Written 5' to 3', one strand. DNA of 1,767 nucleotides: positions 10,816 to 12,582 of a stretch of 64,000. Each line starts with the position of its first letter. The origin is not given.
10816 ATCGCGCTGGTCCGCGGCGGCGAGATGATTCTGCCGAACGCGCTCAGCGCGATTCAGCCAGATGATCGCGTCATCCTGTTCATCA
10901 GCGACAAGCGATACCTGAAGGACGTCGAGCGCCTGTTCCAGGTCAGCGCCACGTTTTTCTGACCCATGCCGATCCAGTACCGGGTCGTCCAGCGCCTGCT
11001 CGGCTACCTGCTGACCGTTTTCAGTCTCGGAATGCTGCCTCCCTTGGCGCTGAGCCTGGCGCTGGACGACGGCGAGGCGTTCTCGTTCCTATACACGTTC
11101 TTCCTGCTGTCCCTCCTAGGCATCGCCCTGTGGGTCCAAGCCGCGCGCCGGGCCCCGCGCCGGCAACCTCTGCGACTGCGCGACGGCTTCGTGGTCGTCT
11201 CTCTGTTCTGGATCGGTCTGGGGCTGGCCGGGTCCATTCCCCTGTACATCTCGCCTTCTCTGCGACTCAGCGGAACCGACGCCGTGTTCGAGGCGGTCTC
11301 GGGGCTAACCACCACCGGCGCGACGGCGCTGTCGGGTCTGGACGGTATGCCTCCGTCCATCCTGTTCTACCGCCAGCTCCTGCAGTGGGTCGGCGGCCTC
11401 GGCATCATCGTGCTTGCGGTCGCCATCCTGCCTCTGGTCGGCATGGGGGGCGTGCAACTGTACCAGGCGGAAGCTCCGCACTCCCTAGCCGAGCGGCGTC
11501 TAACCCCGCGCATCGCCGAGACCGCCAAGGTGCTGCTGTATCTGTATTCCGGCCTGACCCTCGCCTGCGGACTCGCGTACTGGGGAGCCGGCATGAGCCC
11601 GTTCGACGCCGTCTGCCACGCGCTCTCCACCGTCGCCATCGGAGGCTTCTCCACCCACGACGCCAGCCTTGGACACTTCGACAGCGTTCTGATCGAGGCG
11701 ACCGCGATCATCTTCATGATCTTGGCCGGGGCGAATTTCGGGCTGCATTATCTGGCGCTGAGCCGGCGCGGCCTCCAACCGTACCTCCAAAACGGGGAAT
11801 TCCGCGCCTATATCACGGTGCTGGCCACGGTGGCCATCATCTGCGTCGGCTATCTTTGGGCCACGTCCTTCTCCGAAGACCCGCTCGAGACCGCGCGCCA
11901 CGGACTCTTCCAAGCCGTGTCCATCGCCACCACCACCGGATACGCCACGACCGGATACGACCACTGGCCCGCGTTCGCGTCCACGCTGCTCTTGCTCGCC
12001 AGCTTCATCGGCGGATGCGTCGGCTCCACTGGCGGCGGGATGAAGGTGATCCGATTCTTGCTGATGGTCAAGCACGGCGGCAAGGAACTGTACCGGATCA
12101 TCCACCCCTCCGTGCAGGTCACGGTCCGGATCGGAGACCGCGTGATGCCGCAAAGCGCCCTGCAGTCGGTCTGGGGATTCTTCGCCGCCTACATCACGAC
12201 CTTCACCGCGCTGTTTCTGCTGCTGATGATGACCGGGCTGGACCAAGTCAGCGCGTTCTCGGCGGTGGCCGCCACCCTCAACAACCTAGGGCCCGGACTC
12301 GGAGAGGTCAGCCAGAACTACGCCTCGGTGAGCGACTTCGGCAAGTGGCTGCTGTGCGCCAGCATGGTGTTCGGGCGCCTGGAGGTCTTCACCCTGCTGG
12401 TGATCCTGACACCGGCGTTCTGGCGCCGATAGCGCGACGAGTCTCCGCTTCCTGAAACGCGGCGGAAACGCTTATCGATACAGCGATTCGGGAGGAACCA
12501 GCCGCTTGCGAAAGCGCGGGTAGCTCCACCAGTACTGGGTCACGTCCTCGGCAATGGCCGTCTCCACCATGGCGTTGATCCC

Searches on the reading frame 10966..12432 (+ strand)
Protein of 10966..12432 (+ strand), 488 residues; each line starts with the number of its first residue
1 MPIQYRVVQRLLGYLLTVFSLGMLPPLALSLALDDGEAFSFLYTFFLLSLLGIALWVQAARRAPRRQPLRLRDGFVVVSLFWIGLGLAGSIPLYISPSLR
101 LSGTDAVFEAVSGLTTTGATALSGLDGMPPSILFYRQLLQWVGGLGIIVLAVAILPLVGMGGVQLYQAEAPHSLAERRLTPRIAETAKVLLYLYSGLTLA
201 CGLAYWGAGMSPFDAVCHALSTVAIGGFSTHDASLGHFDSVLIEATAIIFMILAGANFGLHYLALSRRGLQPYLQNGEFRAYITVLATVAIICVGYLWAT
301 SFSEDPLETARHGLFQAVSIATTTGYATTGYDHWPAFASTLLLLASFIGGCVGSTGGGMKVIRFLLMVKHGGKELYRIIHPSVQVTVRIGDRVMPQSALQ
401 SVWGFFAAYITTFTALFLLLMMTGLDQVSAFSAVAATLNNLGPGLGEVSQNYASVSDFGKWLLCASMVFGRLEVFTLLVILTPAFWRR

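Call 34: search_protein_families(library=pfam, proteins=[window:10966-12432:+], max_evalue=0.001)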
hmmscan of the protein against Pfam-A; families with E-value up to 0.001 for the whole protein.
window:10966-12432:+ (488 aa): 1 family
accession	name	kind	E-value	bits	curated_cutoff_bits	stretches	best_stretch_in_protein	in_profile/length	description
PF02386.22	TrkH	-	7e-84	282.5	27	1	41-480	5-489/502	Cation transport protein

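Call 56: list_cluster_members(proteins=[P0003, P0001, window:10966-12432:+])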
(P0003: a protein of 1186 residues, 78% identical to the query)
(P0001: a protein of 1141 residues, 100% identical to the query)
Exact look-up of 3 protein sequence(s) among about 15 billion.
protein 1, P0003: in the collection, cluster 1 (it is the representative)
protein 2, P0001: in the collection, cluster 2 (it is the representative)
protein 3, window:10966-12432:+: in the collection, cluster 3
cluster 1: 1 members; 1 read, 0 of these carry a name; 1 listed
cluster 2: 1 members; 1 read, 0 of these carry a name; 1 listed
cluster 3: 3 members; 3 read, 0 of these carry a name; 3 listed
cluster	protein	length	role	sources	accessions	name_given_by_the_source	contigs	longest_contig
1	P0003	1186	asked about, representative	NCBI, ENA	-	-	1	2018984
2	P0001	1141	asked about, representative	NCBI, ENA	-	-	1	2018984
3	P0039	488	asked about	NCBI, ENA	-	-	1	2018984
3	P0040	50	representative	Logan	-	-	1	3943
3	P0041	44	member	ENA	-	-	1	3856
